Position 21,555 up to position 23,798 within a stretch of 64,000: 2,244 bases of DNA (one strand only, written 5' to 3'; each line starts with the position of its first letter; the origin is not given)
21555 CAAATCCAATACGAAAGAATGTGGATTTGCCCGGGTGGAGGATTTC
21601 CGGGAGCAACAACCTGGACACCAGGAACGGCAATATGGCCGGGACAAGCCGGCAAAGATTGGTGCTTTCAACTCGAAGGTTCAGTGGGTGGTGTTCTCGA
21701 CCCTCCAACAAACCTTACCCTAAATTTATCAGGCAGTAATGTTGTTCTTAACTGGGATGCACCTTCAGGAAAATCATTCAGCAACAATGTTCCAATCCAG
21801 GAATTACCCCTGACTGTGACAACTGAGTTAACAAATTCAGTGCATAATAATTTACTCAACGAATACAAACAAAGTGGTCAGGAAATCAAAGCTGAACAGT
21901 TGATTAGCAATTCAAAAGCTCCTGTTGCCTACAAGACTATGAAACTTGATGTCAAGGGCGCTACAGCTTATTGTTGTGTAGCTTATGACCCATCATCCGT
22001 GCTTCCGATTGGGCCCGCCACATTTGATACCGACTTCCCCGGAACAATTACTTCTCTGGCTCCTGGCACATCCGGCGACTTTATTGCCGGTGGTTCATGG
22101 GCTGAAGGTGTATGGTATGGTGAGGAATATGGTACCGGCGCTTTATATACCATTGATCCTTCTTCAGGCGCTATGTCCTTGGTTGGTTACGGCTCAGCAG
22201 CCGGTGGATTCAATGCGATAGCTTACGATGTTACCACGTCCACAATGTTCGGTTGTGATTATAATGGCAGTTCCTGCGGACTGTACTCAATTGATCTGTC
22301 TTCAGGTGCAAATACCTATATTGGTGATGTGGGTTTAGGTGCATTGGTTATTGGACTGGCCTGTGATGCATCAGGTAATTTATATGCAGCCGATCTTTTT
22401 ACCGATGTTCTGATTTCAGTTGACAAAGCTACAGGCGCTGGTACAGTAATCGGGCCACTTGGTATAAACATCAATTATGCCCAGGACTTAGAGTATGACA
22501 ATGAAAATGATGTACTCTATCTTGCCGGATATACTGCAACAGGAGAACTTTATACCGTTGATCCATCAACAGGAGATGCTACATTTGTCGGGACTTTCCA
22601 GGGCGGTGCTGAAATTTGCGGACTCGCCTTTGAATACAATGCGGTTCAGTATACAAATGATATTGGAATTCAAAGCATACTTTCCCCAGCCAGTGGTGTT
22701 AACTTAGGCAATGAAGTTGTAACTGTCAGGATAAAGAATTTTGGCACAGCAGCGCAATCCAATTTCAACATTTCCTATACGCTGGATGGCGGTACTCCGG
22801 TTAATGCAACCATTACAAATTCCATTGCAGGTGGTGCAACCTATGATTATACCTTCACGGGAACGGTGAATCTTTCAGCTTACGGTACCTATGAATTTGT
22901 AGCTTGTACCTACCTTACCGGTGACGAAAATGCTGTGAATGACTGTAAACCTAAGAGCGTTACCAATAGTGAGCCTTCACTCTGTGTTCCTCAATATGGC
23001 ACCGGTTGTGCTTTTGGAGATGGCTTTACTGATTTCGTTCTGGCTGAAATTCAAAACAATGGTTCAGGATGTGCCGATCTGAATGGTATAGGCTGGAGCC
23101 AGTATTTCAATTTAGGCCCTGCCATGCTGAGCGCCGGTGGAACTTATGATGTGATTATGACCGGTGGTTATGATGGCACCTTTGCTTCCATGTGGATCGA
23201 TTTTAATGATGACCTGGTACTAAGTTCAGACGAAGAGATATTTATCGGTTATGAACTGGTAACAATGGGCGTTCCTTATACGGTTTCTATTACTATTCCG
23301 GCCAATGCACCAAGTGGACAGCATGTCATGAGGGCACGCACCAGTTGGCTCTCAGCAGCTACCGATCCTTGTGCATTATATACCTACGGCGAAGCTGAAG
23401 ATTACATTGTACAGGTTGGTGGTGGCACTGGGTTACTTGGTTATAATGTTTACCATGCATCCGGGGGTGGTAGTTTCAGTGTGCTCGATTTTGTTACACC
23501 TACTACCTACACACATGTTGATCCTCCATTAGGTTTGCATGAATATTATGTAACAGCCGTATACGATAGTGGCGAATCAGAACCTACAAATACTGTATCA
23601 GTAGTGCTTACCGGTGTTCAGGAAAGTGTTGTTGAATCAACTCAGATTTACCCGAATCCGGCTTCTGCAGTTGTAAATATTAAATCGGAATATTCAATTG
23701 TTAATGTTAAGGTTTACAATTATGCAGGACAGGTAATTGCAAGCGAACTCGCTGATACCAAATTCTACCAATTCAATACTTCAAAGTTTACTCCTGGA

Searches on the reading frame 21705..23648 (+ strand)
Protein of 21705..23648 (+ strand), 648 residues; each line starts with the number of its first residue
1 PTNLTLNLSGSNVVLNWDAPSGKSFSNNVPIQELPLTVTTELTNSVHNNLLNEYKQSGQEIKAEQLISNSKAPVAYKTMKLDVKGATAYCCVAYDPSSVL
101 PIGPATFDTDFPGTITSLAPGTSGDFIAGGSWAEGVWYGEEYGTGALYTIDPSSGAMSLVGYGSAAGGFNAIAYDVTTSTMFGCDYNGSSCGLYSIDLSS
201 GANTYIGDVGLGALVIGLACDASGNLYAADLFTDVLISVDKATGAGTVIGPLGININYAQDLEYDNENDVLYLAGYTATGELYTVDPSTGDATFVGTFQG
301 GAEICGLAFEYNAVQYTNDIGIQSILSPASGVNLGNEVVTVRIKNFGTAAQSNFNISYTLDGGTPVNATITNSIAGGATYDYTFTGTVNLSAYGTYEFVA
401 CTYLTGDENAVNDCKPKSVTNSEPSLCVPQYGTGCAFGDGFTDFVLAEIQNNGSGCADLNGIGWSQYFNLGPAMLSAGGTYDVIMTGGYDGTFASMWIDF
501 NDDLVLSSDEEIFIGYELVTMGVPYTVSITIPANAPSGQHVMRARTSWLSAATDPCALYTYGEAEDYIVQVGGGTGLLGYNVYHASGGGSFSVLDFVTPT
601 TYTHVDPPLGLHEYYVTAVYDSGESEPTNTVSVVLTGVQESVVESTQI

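Call 50: predict_structure(alignment_id=A1)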
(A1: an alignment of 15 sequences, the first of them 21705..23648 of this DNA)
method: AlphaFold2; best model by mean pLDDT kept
length: 648 residues; sequences in the alignment: 15
mean_pLDDT: 71.2   pTM: 0.44
mean pLDDT of the five models: 71.2, 69.8, 69.6, 67.2, 66.3
residues with pLDDT >= 90: 158; 70-90: 226; 50-70: 132; < 50: 132
segments of 3 or more residues with pLDDT < 50: 1-45, 69-84, 425-472, 554-562, 573-575, 638-641
pLDDT, mean of each block of 10 residues (from residue 1): 34 34 29 31 51 61 53 30 65 86 88 84 84 89 88 86 75 90 87 91 89 82 91 91 93 81 87 89 92 89 90 72 88 83 87 96 94 85 93 88 88 86 47 29 40 29 28 59 59 60 53 55 61 65 58 46 58 64 88 85 81 86 79 68 58
secondary structure, 60 per line:
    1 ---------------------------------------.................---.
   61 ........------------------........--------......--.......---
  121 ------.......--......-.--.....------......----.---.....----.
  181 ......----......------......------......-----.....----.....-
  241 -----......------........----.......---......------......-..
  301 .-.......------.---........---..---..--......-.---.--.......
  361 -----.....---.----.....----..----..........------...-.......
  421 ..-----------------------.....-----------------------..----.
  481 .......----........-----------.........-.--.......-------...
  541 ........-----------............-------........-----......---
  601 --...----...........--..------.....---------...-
elements in order: H40-56 H60-68 E87-94 E103-108 E111-117 E127-133 E136-141 E146-150 E157-162 E171-175 E180-186 E191-196 E203-208 E215-220 E226-230 E235-239 E246-251 E258-265 E270-276 E280-285 E292-297 E303-309 E320-327 E340-345 E354-360 E366-370 E379-383 E394-403 E414-422 E446-450 E480-487 E492-499 E511-519 E524-530 E538-548 E560-571 E579-586 E592-597 E603-605 E610-620 E631-635 E645-647

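Call 52: fold_search(model_id=the predicted structure, library=pdb)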
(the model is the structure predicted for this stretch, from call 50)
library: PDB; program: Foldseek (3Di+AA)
matches with E <= 10: 1834; with E <= 0.001: 527
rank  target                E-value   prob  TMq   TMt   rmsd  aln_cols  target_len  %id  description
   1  9oz1_A                1.2e-12  1.00  0.26  0.22  24.4       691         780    8  Cryo-EM structure of chicken ROS1 in apo-state. Cryo-EM refinement is focused on the "leg" region of chicken ROS1. (released 2026-02-25)
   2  9pvp                  7.7e-10  1.00  0.24  0.10  24.3       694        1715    8  Cryo-EM structure of receptor tyrosine kinase ROS1 extracellular domain (released 2026-02-25)
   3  9ozi_A                2.5e-09  1.00  0.25  0.10  24.7       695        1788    9  Cryo-EM structure of chicken ROS1 in apo-state. This is the complete map and model. (released 2026-02-25)
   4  1l0q_A                7.3e-09  1.00  0.22  0.34  18.6       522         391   12  Tandem YVTN beta-propeller and PKD domains from an archaeal surface layer protein (released 2002-11-06)
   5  5es4_A                2.1e-08  1.00  0.17  0.11  28.7       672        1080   10  RE-REFINEMENT OF INTEGRIN ALPHAXBETA2 ECTODOMAIN IN THE CLOSED/BENT CONFORMATION (released 2016-03-02)
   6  3ott_B                2.9e-08  1.00  0.18  0.16  15.8       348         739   15  Crystal Structure of the extracellular domain of the putative one component system BT4673 from B. thetaiotaomicron (released 2011-08-10)
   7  8oxv_A                2.9e-08  1.00  0.16  0.15  18.6       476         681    9  Transglutaminase 3 zymogen in complex with DH patient-derived Fab DH63-B02 (released 2023-10-18)
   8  4a2l_D                3.7e-08  1.00  0.23  0.20  17.5       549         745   11  Structure of the periplasmic domain of the heparin and heparan sulphate sensing hybrid two component system BT4663 in  (released 2012-05-02)
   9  4a2l_C                4.5e-08  1.00  0.23  0.20  18.0       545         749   12  Structure of the periplasmic domain of the heparin and heparan sulphate sensing hybrid two component system BT4663 in  (released 2012-05-02)
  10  3va6_B                6.3e-08  1.00  0.19  0.17  15.5       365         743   15  Crystal Structure of the extracellular domain of the putative hybrid two component system BT4673 from B. thetaiotaomic (released 2012-06-13)
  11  1l9m_B                7.7e-08  1.00  0.14  0.14  18.3       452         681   10  Three-dimensional structure of the human transglutaminase 3 enzyme: binding of calcium ions change structure for activ (released 2002-05-29)
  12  3ott_A                9.8e-08  1.00  0.22  0.19  15.6       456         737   14  Crystal Structure of the extracellular domain of the putative one component system BT4673 from B. thetaiotaomicron (released 2011-08-10)
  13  3v64_D                1.2e-07  1.00  0.27  0.47   8.4       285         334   12  Crystal Structure of agrin and LRP4 (released 2012-04-25)
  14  6v7o_B                1.2e-07  1.00  0.27  0.54   5.4       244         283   16  Structural Elucidation of Peptide Binding to KLHL-12, a Substrate Specific Adapter Protein in a Cul3-Ring E3 Ligase Co (released 2020-02-19)
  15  1l9n_A                1.3e-07  1.00  0.16  0.15  19.2       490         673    8  Three-dimensional structure of the human transglutaminase 3 enzyme: binding of calcium ions change structure for activ (released 2002-05-29)
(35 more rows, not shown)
